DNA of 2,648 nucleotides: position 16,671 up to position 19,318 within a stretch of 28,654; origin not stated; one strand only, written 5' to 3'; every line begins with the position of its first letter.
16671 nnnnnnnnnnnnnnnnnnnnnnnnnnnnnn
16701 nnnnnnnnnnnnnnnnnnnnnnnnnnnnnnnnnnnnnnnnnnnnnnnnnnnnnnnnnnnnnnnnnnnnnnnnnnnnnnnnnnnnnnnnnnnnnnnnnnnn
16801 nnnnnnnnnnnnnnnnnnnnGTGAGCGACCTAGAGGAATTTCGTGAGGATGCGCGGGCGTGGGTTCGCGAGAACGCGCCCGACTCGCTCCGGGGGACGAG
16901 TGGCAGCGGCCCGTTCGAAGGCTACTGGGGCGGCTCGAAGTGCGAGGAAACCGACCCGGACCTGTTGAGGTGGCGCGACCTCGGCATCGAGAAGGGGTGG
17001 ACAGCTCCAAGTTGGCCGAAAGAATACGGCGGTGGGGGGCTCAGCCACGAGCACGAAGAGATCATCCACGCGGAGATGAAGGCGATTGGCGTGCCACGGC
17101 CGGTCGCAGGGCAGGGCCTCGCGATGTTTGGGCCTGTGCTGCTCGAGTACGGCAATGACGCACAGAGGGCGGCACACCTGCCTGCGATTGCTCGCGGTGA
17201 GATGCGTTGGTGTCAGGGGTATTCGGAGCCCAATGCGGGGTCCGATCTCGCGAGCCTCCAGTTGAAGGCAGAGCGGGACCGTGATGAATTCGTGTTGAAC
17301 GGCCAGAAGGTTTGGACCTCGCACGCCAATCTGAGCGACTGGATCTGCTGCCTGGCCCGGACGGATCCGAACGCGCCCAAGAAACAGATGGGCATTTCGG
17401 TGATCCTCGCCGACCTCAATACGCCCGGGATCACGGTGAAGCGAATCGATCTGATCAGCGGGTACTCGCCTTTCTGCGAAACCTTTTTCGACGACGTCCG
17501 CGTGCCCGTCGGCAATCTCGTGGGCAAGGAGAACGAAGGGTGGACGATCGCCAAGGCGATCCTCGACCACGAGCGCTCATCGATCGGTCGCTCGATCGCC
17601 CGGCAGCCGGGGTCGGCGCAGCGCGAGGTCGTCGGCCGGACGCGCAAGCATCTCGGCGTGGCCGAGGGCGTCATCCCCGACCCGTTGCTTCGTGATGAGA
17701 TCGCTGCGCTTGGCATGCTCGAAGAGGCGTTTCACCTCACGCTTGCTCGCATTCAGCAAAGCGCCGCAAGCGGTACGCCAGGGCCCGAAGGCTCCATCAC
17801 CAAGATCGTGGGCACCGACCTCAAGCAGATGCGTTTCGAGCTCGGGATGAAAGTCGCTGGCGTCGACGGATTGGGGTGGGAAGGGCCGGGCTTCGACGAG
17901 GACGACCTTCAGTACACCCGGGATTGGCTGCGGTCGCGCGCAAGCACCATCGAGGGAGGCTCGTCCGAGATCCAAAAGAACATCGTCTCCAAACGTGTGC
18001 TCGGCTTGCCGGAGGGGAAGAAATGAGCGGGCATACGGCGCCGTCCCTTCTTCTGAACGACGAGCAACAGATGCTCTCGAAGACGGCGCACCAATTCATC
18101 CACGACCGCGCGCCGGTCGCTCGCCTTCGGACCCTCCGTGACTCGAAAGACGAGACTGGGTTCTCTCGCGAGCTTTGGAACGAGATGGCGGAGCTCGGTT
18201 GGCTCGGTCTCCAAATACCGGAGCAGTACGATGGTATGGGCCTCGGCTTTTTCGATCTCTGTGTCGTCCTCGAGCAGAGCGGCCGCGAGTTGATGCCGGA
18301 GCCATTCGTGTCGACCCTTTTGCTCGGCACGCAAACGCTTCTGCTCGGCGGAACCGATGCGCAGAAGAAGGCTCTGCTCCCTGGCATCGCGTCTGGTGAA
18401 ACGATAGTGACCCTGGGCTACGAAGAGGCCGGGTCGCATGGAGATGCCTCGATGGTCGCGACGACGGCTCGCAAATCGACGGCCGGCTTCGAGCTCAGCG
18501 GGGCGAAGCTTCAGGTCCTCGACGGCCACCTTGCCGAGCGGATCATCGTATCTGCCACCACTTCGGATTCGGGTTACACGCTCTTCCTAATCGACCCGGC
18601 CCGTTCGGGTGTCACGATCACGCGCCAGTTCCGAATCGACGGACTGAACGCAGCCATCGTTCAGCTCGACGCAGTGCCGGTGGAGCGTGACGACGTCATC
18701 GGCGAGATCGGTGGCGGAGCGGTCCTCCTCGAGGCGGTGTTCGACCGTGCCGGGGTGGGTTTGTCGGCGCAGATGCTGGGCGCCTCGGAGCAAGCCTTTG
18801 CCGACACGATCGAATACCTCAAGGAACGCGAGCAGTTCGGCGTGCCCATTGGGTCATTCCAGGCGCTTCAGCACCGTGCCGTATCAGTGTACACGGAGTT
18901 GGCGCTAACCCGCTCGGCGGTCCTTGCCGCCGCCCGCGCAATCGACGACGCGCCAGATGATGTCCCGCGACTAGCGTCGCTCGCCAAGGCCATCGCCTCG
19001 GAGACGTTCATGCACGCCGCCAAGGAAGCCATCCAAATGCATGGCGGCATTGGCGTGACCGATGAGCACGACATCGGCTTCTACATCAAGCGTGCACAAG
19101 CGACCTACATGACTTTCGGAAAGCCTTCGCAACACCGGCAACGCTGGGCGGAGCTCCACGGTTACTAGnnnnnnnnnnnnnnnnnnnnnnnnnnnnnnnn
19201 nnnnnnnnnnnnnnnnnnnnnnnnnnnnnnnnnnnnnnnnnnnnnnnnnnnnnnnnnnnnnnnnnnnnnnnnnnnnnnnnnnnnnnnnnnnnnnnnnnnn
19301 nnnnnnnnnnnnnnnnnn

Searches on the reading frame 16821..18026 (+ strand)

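Call 5: search_protein_families(library=pfam, proteins=[window:16821-18026:+])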
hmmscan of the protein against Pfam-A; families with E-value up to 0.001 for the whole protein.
window:16821-18026:+ (401 aa): 3 families
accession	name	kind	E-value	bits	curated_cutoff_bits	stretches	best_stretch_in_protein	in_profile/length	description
PF02770.24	Acyl-CoA_dh_M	-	6.1e-20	71.6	33.3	1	131-226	1-97/97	Acyl-CoA dehydrogenase, middle domain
PF00441.29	Acyl-CoA_dh_1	-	1.9e-14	54.5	22.4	1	238-394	1-150/150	Acyl-CoA dehydrogenase, C-terminal domain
PF02771.21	Acyl-CoA_dh_N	-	1.6e-12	48.2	22.9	1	44-127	32-113/113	Acyl-CoA dehydrogenase, N-terminal domain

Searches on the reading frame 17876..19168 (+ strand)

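Call 5: search_protein_families(library=pfam, proteins=[window:17876-19168:+])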
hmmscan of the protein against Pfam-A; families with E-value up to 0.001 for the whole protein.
window:17876-19168:+ (430 aa): 4 families
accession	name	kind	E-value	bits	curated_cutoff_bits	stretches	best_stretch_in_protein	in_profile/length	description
PF00441.29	Acyl-CoA_dh_1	-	1.6e-26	93.7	22.4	1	283-416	6-137/150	Acyl-CoA dehydrogenase, C-terminal domain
PF02771.21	Acyl-CoA_dh_N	-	4.2e-24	85.5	22.9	1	61-175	1-113/113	Acyl-CoA dehydrogenase, N-terminal domain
PF08028.16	Acyl-CoA_dh_2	-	7e-09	36.5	22.7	1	295-398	2-114/134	Acyl-CoA dehydrogenase, C-terminal domain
PF02770.24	Acyl-CoA_dh_M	-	1.7e-06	28.5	33.3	1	185-260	7-90/97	Acyl-CoA dehydrogenase, middle domain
